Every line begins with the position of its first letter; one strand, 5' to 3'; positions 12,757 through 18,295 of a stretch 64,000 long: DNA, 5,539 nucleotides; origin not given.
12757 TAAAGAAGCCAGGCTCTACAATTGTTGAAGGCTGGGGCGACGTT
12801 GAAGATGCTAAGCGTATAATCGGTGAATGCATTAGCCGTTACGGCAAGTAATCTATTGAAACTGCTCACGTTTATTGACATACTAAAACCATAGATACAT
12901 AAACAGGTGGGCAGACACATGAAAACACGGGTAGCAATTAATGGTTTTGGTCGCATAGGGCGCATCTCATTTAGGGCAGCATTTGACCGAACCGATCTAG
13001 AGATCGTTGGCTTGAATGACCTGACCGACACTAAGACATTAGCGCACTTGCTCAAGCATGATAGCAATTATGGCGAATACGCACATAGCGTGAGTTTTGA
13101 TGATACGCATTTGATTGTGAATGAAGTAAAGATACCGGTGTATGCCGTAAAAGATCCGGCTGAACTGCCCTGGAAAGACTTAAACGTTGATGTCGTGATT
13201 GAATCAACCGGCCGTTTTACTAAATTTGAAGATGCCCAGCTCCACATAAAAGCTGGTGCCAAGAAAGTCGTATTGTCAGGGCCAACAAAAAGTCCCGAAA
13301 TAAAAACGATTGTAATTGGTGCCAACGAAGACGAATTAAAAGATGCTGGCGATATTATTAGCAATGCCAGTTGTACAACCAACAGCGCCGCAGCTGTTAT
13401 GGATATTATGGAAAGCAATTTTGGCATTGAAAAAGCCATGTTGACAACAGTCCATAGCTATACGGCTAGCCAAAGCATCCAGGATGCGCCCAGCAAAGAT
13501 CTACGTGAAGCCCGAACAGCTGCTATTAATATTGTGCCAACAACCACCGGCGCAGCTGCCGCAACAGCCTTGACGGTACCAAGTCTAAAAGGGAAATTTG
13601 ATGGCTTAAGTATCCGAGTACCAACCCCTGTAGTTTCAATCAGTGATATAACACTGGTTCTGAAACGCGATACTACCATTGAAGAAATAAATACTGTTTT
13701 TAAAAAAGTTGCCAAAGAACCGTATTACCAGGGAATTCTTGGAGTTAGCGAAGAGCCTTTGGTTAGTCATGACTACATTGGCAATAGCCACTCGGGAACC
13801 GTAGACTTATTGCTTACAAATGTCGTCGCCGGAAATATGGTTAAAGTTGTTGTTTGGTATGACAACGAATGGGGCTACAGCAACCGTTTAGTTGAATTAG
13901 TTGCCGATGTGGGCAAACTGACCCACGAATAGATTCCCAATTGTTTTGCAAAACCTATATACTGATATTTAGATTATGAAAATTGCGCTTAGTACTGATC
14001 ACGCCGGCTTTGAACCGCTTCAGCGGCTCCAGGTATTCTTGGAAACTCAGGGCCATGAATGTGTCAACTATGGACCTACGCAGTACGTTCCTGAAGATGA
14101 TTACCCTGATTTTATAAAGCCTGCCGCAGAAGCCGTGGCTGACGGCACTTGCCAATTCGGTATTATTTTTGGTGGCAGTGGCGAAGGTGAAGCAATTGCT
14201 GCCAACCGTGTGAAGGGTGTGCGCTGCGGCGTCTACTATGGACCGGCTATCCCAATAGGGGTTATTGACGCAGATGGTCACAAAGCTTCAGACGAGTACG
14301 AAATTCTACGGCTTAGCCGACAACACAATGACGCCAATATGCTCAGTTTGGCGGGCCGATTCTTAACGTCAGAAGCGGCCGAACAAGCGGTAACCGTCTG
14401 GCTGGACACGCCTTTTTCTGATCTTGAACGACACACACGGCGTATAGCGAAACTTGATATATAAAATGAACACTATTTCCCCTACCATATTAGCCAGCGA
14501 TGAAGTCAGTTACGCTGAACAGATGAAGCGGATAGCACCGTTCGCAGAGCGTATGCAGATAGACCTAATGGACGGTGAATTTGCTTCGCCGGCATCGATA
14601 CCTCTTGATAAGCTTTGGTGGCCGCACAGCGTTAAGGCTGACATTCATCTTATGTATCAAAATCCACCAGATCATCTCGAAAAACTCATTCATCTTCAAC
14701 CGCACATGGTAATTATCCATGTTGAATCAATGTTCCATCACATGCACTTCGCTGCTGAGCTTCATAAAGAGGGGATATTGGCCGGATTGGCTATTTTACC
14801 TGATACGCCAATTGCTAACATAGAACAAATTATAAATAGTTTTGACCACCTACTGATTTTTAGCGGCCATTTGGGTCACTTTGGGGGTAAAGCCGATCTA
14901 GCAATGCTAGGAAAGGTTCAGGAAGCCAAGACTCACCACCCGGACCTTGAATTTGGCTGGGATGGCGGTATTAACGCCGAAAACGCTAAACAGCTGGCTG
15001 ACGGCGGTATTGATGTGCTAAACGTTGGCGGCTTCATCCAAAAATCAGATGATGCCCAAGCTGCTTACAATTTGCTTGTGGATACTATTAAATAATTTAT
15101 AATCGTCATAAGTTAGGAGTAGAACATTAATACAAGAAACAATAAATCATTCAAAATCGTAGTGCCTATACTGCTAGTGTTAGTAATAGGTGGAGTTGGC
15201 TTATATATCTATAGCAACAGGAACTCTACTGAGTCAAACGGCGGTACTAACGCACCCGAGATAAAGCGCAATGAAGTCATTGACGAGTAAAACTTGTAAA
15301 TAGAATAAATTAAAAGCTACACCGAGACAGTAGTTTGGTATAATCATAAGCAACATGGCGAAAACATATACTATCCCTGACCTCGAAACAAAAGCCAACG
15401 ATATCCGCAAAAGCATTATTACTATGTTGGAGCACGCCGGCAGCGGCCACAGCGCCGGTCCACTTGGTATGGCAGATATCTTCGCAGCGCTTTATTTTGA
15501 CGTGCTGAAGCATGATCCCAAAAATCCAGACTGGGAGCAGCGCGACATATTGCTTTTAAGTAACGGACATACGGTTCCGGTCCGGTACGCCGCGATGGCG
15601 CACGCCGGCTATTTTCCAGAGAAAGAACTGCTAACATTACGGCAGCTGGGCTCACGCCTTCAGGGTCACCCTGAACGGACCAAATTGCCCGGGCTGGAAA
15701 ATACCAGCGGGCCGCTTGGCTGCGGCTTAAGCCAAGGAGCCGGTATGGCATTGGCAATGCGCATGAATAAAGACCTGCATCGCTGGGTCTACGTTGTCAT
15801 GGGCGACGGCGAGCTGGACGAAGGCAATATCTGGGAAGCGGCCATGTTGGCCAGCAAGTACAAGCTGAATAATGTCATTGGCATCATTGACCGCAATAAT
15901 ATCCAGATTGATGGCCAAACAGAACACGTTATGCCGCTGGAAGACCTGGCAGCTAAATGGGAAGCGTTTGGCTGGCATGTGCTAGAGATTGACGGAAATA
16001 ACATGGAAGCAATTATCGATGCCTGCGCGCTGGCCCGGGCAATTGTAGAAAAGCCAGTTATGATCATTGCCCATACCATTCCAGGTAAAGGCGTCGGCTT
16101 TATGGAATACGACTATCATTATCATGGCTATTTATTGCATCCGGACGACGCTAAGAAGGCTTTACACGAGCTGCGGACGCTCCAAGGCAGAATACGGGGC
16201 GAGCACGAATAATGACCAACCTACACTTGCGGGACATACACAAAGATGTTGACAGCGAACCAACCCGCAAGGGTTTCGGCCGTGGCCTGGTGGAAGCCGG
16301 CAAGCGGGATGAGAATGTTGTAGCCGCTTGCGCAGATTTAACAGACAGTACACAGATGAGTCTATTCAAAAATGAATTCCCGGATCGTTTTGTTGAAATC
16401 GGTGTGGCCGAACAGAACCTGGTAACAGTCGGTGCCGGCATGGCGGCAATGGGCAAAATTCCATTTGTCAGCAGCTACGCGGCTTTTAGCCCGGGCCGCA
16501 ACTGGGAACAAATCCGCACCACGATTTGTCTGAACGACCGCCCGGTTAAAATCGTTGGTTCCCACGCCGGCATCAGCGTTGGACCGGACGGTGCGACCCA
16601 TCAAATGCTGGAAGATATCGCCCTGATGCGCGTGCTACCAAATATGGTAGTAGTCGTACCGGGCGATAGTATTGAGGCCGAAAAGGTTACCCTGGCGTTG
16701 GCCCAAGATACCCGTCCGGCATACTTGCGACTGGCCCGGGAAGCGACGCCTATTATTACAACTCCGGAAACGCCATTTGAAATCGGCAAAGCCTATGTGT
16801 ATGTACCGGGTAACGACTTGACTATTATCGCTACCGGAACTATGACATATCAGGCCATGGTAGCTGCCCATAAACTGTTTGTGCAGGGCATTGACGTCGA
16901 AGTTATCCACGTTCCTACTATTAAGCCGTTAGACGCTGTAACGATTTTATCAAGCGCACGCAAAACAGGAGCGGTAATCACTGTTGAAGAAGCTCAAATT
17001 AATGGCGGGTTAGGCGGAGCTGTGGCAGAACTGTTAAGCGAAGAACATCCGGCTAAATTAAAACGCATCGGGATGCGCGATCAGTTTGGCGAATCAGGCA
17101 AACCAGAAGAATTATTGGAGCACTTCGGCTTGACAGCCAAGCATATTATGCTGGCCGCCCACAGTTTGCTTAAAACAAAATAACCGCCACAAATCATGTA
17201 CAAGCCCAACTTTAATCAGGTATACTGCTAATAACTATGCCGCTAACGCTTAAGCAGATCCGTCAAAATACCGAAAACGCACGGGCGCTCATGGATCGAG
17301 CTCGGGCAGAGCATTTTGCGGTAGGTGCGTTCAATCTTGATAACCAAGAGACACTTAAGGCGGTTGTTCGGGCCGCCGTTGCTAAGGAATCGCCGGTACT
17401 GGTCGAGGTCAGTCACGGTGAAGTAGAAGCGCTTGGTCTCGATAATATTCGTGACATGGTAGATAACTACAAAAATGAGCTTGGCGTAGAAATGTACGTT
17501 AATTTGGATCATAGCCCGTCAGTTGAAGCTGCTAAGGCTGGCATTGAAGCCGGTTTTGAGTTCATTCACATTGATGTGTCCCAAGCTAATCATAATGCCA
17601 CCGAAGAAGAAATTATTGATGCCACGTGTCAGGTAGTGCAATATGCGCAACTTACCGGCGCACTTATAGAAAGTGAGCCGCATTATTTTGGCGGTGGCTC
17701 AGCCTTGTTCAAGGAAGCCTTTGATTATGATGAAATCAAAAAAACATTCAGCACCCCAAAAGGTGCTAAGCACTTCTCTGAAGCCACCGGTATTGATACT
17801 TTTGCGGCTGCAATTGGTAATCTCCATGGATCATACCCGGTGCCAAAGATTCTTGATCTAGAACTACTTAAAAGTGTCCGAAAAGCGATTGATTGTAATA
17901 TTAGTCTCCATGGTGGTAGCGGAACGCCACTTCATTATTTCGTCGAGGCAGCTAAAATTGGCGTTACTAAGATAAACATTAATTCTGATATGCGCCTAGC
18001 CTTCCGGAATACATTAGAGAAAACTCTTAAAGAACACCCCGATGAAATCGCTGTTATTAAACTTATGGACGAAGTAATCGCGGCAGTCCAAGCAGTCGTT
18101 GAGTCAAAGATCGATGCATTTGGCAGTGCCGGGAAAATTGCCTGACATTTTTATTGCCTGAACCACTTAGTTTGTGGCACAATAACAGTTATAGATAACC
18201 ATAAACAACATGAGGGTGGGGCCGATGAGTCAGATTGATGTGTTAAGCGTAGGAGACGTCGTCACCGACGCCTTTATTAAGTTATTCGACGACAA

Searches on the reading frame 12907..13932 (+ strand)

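Call 24: search_protein_families(library=pfam, proteins=[window:12907-13932:+], max_evalue=0.00001)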
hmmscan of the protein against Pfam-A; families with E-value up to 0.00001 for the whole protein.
window:12907-13932:+ (341 aa): 2 families
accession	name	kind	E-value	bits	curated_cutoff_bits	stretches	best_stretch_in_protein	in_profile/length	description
PF02800.25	Gp_dh_C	-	2.1e-52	177.3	24.4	1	162-318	2-158/158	Glyceraldehyde 3-phosphate dehydrogenase, C-terminal domain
PF00044.30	Gp_dh_N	-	1.3e-37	128.6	31.7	1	8-106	2-100/101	Glyceraldehyde 3-phosphate dehydrogenase, NAD binding domain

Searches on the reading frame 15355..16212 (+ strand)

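Call 24: search_protein_families(library=pfam, proteins=[window:15355-16212:+], max_evalue=0.00001)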
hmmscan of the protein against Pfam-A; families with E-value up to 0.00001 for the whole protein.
window:15355-16212:+ (285 aa): 3 families
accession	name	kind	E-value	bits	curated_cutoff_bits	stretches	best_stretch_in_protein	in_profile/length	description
PF00456.26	Transketolase_N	-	9.3e-61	206.1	22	1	14-269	6-271/334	Transketolase, thiamine diphosphate binding domain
PF00676.26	E1_dh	-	9.5e-12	44.9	22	1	99-230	82-210/300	Dehydrogenase E1 component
PF13292.11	DXP_synthase_N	-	2.8e-09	37.1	21.2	1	8-186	16-176/274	1-deoxy-D-xylulose-5-phosphate synthase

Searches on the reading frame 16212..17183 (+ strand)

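Call 24: search_protein_families(library=pfam, proteins=[window:16212-17183:+], max_evalue=0.00001)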
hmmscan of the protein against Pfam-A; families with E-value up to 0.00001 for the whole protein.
window:16212-17183:+ (323 aa): 3 families
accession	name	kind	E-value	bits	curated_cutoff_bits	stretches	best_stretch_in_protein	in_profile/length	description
PF02779.29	Transket_pyr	-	7.8e-40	136.8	27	1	18-179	5-172/174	Transketolase, pyrimidine binding domain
PF02780.25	Transketolase_C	-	8.5e-35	119.8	25.9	1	192-312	1-124/124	Transketolase, C-terminal domain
PF22613.1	Transketolase_C_1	-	4.6e-07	30.5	27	1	201-308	12-113/113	Transketolase-like TK C-terminal domain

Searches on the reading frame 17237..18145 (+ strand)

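Call 13: search_protein_families(library=pfam, proteins=[window:17237-18145:+], max_evalue=0.00001)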
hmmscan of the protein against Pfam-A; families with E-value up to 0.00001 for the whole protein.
window:17237-18145:+ (302 aa): 1 family
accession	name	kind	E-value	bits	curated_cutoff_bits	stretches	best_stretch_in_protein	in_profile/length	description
PF01116.26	F_bP_aldolase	-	2.8e-63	214.5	25.5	1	14-300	2-277/277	Fructose-bisphosphate aldolase class-II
